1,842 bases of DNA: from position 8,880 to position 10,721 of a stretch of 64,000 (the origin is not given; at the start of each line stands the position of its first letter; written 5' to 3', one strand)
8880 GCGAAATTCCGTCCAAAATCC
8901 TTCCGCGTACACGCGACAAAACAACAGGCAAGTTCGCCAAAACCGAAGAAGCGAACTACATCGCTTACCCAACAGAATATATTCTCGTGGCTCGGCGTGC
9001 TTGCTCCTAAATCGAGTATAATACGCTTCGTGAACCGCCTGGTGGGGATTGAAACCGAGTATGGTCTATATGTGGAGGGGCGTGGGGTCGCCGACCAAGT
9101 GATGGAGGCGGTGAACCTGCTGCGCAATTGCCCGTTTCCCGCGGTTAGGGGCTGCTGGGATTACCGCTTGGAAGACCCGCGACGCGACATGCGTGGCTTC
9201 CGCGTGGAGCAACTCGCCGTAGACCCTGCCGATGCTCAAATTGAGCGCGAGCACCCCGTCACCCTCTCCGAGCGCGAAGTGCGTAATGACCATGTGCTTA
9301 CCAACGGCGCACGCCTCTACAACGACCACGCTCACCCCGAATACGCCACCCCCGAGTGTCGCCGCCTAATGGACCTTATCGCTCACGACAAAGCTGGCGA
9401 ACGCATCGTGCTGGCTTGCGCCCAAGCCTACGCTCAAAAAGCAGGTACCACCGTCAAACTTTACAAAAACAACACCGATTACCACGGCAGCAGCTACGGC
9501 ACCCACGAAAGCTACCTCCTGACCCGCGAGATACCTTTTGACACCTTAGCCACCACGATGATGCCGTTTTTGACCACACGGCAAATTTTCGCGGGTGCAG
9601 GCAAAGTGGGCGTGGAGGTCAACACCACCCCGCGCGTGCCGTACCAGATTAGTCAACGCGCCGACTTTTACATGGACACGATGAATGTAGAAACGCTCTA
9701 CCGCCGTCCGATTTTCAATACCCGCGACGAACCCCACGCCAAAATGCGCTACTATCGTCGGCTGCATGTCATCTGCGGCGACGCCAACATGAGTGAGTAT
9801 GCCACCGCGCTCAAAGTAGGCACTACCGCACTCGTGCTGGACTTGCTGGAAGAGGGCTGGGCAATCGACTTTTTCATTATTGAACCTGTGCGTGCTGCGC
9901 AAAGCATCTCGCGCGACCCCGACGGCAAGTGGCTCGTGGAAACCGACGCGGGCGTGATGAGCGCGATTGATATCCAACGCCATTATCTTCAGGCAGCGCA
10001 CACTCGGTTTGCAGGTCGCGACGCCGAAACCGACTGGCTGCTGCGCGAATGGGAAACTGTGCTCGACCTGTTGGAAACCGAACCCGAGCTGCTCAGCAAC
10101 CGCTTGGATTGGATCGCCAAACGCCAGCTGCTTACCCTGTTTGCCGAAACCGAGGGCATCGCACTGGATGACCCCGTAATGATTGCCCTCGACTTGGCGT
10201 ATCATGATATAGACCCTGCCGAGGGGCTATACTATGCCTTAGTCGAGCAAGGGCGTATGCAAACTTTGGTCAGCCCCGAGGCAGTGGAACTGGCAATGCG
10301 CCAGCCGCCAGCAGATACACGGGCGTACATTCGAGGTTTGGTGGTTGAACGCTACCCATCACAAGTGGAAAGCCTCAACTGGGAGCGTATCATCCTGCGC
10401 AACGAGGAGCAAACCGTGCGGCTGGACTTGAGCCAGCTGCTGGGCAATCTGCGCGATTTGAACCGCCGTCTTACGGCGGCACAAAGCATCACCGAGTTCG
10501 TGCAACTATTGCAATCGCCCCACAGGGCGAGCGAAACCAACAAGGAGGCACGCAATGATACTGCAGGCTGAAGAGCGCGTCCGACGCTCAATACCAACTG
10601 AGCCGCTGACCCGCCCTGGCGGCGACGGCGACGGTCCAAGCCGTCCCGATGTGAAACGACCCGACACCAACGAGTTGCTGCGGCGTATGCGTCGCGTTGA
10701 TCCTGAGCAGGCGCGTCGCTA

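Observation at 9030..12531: UBact-type bacterial proteasome locus, minimal form (Dop-like, UBact, PrcB, PrcA only)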

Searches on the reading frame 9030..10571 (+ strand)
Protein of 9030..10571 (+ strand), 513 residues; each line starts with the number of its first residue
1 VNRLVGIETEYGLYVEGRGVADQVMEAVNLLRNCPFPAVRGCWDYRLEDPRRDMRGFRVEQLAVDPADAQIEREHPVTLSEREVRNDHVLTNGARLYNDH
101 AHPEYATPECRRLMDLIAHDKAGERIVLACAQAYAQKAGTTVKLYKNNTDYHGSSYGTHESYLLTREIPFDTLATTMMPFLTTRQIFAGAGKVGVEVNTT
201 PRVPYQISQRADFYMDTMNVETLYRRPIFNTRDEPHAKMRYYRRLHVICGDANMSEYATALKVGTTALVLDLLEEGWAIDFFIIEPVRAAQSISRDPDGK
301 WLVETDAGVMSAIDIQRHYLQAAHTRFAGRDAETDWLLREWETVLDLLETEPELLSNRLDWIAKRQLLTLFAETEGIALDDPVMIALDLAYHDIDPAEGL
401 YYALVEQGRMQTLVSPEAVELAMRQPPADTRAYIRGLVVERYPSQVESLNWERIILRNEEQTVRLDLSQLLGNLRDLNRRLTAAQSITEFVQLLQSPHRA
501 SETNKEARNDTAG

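Call 3: search_protein_families(library=pfam, proteins=[window:9030-10571:+], max_evalue=0.01)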
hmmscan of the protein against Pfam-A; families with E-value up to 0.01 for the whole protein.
window:9030-10571:+ (513 aa): 1 family
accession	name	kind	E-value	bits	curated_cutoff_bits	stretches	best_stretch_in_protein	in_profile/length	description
PF03136.20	Pup_ligase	-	5.4e-157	523.7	25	1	3-454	1-440/441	Pup-ligase protein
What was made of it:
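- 9030..10571 (+): Dop-type deamidase/deconjugase of the Pup-ligase family (513 aa, GTG start). PF03136, 523.7 bits (call 3).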

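Call 4: search_protein_families(library=ncbifam, proteins=[window:9030-10571:+], max_evalue=0.01)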
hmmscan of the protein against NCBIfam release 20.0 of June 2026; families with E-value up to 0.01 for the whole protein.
window:9030-10571:+ (513 aa): 2 families
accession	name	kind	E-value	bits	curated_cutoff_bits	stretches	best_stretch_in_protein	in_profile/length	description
TIGR03688.1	depupylase_Dop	equivalog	6.1e-141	470.5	492.3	1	3-472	2-472/485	depupylase/deamidase Dop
TIGR03686.1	pupylate_PafA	equivalog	5.6e-108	361.5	551.3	1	87-461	43-434/457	Pup--protein ligase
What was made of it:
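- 9030..10571 (+): TIGR03688 (Dop) 470.5 bits against TIGR03686 (PafA) 361.5 bits, both just below their equivalog cut-offs (call 4).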

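Call 12: find_homologous_proteins(query=window:9030-10568:+, max_evalue=1e-10)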
Query window:9030-10568:+ (513 aa): 8000 proteins with E <= 1e-10 among 8000 candidates; the best 120 are listed.
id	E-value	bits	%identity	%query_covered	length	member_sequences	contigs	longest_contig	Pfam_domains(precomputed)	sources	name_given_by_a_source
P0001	0.0e+0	1159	99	100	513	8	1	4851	PF03136.21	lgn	-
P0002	0.0e+0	1009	87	99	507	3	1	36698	PF03136.21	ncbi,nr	ncbi:MAG: proteasome accessory factor PafA2 family protein [Armatimonadota bacterium]|nr:proteasome 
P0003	2.5e-297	1005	85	99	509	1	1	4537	PF03136.21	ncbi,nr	ncbi:MAG: proteasome accessory factor PafA2 family protein [Fimbriimonadales bacterium]|nr:proteasom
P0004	2.2e-293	992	85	99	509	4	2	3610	PF03136.21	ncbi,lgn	-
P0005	3.8e-293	991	84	99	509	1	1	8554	PF03136.21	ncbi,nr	ncbi:MAG: proteasome accessory factor PafA2 family protein [Fimbriimonadales bacterium]|nr:proteasom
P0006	7.8e-293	990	85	99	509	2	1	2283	PF03136.21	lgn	-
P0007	1.1e-292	989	85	99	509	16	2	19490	PF03136.21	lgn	-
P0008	2.1e-292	988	84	99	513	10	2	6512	PF03136.21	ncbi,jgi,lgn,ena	-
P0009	6.8e-291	983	84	99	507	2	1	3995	PF03136.21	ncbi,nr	ncbi:MAG: proteasome accessory factor PafA2 family protein [Fimbriimonadales bacterium]|nr:proteasom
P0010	5.0e-288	974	82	99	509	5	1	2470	PF03136.21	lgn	-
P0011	1.8e-284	962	82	99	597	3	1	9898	PF03136.21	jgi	jgi:proteasome accessory factor PafA2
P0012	4.8e-284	961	81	99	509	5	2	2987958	PF03136.21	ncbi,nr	ncbi:MAG: proteasome accessory factor PafA2 family protein [Fimbriimonadales bacterium]|nr:MAG: prot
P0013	6.5e-283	957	81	99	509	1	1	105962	PF03136.21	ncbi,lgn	-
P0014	2.2e-282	955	81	99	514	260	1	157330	PF03136.21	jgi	jgi:proteasome accessory factor PafA2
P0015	3.9e-281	951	80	99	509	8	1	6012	PF03136.21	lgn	-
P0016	1.2e-257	874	77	96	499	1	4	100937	PF03136.21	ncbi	-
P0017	1.7e-255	867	76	96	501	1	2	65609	PF03136.21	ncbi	-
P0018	9.8e-255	864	77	97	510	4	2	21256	PF03136.21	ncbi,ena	-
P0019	2.4e-251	853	75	96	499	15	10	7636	PF03136.21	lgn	-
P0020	9.6e-249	844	73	96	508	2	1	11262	PF03136.21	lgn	-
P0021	1.8e-246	837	73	96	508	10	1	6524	PF03136.21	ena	-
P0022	8.6e-246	835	74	96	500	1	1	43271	PF03136.21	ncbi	-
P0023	1.7e-245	834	73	96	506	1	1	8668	PF03136.21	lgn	-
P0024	2.5e-244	830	72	96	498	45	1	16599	PF03136.21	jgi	jgi:proteasome accessory factor PafA2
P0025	2.6e-239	813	72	96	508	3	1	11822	PF03136.21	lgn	-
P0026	3.7e-239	813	75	91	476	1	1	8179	PF03136.21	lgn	-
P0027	4.1e-238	809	71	96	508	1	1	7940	PF03136.21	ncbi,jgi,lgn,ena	ncbi:MAG: peptidase [Armatimonadota bacterium]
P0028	4.3e-229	780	73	91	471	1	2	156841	PF03136.21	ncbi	-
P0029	4.3e-223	760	67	96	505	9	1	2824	PF03136.21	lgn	-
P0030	9.9e-221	752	67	96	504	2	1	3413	PF03136.21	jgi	-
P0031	2.3e-219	748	66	96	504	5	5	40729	PF03136.21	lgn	-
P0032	1.9e-218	745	66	96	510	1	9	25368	PF03136.21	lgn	-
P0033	4.9e-215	733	66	96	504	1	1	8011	PF03136.21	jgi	jgi:proteasome accessory factor PafA2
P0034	3.2e-174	599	55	97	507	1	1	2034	PF03136.21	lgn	-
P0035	7.8e-174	597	76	66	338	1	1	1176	PF03136.21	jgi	-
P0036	4.2e-172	592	55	96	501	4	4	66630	PF03136.21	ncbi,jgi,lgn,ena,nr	ncbi:MAG TPA: proteasome accessory factor PafA2 family protein [Chthonomonadaceae bacterium]|nr:prot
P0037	4.4e-172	592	54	96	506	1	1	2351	PF03136.21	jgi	jgi:proteasome accessory factor PafA2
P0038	6.8e-172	591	55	96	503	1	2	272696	PF03136.21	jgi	-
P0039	1.1e-171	590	54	96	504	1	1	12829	PF03136.21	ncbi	-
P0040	1.9e-171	589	54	97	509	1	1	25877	PF03136.21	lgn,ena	-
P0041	4.2e-171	588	53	99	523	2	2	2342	PF03136.21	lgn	-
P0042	3.2e-170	585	54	99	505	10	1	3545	PF03136.21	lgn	-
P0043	7.3e-170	584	55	98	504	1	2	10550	PF03136.21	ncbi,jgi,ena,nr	ncbi:MAG TPA: proteasome accessory factor PafA2 family protein [Chthonomonadaceae bacterium]|nr:prot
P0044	1.3e-169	583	54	97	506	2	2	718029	PF03136.21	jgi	-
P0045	1.6e-169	583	52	97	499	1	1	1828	PF03136.21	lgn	-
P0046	3.1e-169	582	52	97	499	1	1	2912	PF03136.21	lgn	-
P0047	7.7e-169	581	52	99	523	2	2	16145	PF03136.21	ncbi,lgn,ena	-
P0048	1.0e-168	581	52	97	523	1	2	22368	PF03136.21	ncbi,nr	ncbi:MAG: proteasome accessory factor PafA2 family protein [Armatimonadota bacterium]|nr:proteasome 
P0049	1.6e-168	580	54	96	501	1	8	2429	PF03136.21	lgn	-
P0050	2.2e-168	579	54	96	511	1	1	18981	PF03136.21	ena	-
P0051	3.0e-168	579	51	99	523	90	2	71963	PF03136.21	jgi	jgi:proteasome accessory factor PafA2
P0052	3.0e-168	579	52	97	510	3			PF03136.21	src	-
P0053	3.1e-168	579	53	97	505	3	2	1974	PF03136.21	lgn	-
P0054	3.3e-168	579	53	96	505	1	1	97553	PF03136.21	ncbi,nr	ncbi:MAG: proteasome accessory factor PafA2 family protein [Armatimonadetes bacterium]|nr:proteasome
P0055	4.8e-168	578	54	96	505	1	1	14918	PF03136.21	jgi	jgi:proteasome accessory factor PafA2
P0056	5.4e-168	578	53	97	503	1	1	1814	PF03136.21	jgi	jgi:proteasome accessory factor A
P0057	5.8e-168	578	54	96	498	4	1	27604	PF03136.21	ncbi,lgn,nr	ncbi:proteasome accessory factor PafA2 family protein [Candidatus Acetothermia bacterium]|nr:proteas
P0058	7.8e-168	578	52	97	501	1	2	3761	PF03136.21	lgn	-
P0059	1.1e-167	577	52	96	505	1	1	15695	PF03136.21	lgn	-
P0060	1.2e-167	577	53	98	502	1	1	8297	PF03136.21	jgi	jgi:proteasome accessory factor A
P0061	1.3e-167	577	54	97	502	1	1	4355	PF03136.21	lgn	-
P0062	1.6e-167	576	53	99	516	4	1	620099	PF03136.21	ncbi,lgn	-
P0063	1.6e-167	576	54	97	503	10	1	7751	PF03136.21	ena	-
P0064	1.7e-167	576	54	97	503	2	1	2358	PF03136.21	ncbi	-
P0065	2.2e-167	576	55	96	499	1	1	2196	PF03136.21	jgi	jgi:proteasome accessory factor A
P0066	2.3e-167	576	54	97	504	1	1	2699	PF03136.21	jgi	jgi:proteasome accessory factor A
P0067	3.9e-167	575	52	97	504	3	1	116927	PF03136.21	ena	-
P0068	5.1e-167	575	53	98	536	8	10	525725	PF03136.21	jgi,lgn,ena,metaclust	jgi:proteasome accessory factor A|metaclust:\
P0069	6.8e-167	574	53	96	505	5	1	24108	PF03136.21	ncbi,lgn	-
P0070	9.4e-167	574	53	98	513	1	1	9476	PF03136.21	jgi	jgi:Pup amidohydrolase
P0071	1.7e-166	573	52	98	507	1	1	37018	PF03136.21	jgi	jgi:proteasome accessory factor A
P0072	2.6e-166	573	53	97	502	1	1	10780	PF03136.21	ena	-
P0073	2.6e-166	573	51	98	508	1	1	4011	PF03136.21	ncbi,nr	ncbi:MAG: proteasome accessory factor PafA2 family protein [Armatimonadetes bacterium]|nr:proteasome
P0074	3.0e-166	572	84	56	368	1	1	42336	PF03136.21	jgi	jgi:hypothetical protein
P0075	3.0e-166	572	50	98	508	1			PF03136.21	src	-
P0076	4.2e-166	572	54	96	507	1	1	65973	PF03136.21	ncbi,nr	ncbi:MAG: proteasome accessory factor PafA2 family protein [Armatimonadetes bacterium]|nr:proteasome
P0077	4.5e-166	572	52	97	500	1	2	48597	PF03136.21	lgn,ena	-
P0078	6.7e-166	571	54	96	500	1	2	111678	PF03136.21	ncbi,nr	ncbi:MAG: depupylase/deamidase Dop [Chloroherpetonaceae bacterium]|nr:depupylase/deamidase Dop [Chth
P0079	8.5e-166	571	54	96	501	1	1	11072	PF03136.21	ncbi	-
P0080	9.7e-166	571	53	97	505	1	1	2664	PF03136.21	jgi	jgi:proteasome accessory factor A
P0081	9.8e-166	571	52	97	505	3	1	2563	PF03136.21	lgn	-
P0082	1.0e-165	571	53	96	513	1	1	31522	PF03136.21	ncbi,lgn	-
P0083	1.0e-165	571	52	99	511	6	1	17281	PF03136.21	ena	-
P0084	1.1e-165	570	53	96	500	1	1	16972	PF03136.21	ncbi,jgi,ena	jgi:proteasome accessory factor A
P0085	1.4e-165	570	53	97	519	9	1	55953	PF03136.21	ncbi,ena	-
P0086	1.5e-165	570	53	98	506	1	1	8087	PF03136.21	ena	-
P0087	1.8e-165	570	53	96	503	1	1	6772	PF03136.21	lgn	-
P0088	2.2e-165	570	52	96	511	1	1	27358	PF03136.21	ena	-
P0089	2.4e-165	569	53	96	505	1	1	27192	PF03136.21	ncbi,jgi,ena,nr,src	ncbi:MAG TPA: proteasome accessory factor PafA2 family protein [Chthonomonadaceae bacterium]|nr:prot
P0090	2.7e-165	569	53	97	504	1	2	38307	PF03136.21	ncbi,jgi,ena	jgi:proteasome accessory factor A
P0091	2.8e-165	569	53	98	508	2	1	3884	PF03136.21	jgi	jgi:Pup amidohydrolase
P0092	3.1e-165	569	53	97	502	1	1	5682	PF03136.21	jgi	jgi:Pup amidohydrolase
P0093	3.2e-165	569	52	98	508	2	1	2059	PF03136.21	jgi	jgi:proteasome accessory factor A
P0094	3.2e-165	569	54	96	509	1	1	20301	PF03136.21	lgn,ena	-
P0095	4.0e-165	569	53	97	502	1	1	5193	PF03136.21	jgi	jgi:proteasome accessory factor PafA2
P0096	4.4e-165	568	52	97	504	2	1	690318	PF03136.21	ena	-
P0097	5.7e-165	568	53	97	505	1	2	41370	PF03136.21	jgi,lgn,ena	-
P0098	6.5e-165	568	51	99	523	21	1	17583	PF03136.21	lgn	-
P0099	6.9e-165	568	54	97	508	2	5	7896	PF03136.21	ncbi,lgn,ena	-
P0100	8.2e-165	568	53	97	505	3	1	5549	PF03136.21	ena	-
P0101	1.9e-164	566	53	96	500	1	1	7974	PF03136.21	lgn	-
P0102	2.1e-164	566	52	99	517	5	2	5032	PF03136.21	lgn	-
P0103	2.5e-164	566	56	91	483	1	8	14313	PF03136.21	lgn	-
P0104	4.2e-164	565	54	95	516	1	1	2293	PF03136.21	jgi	jgi:proteasome accessory factor PafA2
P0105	5.2e-164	565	52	97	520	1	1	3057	PF03136.21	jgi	-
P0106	6.8e-164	565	51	99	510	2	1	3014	PF03136.21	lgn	-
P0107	7.1e-164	564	52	96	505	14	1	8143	PF03136.21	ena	-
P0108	8.9e-164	564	54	97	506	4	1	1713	PF03136.21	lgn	-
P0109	8.9e-164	564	52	97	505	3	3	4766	PF03136.21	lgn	-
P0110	9.2e-164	564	53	98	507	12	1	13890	PF03136.21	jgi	jgi:proteasome accessory factor PafA2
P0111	9.2e-164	564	53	97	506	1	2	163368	PF03136.21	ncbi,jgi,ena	jgi:proteasome accessory factor A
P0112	9.5e-164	564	53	98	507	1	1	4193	PF03136.21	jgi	jgi:proteasome accessory factor PafA2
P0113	1.3e-163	564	51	96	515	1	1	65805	PF03136.21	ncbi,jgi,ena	-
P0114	1.9e-163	563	56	87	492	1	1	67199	PF03136.21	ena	-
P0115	1.9e-163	563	54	96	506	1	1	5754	PF03136.21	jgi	jgi:proteasome accessory factor A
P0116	2.0e-163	563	53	96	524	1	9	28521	PF03136.21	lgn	-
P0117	2.3e-163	563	55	93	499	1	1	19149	PF03136.21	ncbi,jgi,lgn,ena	-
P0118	2.6e-163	563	53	97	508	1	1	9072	PF03136.21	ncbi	-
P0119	3.0e-163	562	55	92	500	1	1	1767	PF03136.21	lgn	-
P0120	3.1e-163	562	54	96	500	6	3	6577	PF03136.21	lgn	-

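Call 13: search_solved_structures(query=window:9030-10568:+, show_alignments=3)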
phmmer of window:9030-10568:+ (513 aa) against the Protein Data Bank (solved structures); distinct sequences matched with E-value up to 0.001: 5.
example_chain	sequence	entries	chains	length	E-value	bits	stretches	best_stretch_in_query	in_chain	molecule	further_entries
4b0r_A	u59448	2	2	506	1e-110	374.3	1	1-498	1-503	DEAMIDASE-DEPUPYLASE DOP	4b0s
5lrt_A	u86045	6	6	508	2.4e-110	373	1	1-494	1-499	Depupylase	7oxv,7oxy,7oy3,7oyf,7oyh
9cku_G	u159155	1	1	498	2.7e-100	339.8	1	1-494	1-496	Pup deamidase/depupylase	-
4b0t_A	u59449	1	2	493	3.5e-69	237.2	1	85-464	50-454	PUP--PROTEIN LIGASE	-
4bjr_A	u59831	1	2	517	6.7e-69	236.3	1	85-465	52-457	PUP--PROTEIN LIGASE, PROKARYOTIC UBIQUITIN-LIKE PROTEIN PUP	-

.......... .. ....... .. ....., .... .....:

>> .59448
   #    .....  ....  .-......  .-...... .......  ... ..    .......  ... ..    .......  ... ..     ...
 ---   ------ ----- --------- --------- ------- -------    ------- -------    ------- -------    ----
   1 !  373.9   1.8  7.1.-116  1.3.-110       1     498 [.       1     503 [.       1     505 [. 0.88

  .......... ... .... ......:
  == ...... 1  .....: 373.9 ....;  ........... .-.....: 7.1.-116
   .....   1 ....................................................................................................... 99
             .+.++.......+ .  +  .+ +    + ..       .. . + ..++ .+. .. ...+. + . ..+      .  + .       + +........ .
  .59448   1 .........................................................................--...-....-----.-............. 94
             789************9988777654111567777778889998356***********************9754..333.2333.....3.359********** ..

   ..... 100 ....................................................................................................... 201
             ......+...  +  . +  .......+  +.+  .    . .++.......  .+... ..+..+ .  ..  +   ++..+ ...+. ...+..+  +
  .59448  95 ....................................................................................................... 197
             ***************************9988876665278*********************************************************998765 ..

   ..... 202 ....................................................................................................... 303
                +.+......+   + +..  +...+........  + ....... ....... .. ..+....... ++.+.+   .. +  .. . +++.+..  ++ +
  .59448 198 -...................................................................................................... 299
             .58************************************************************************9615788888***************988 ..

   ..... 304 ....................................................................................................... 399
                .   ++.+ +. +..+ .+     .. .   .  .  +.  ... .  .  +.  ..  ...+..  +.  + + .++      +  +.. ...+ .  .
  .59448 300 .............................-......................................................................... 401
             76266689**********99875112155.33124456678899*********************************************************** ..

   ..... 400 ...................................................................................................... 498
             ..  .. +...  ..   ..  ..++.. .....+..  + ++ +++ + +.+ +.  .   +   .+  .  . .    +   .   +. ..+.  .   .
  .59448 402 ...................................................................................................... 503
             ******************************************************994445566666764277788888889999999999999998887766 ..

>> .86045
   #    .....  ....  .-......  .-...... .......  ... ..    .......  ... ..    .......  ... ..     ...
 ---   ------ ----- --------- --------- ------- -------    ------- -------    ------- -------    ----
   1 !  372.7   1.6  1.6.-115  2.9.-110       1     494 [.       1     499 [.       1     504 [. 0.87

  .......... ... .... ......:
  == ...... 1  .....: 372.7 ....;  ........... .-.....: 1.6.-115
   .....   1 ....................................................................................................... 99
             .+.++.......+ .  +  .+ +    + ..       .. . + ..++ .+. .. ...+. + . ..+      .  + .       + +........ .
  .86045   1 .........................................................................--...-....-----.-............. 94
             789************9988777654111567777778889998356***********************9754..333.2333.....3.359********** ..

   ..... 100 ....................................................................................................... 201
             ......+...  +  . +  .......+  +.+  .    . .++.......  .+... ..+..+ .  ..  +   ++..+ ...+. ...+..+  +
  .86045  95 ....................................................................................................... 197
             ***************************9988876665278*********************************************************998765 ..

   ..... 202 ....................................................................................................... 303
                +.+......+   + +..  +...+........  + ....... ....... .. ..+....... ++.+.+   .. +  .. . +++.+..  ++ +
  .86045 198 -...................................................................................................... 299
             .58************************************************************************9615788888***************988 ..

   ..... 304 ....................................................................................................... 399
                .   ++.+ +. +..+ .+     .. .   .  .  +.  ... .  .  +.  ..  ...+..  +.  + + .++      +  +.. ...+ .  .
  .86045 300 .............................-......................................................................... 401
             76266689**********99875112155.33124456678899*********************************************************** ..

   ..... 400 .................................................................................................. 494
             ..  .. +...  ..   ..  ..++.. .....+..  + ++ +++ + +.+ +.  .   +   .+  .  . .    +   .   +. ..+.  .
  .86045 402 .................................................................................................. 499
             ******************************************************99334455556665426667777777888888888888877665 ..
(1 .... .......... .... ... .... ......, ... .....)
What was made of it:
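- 9030..10571 (+): PafA 4b0t: 237 bits, aligned from residue 85 only (call 13).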
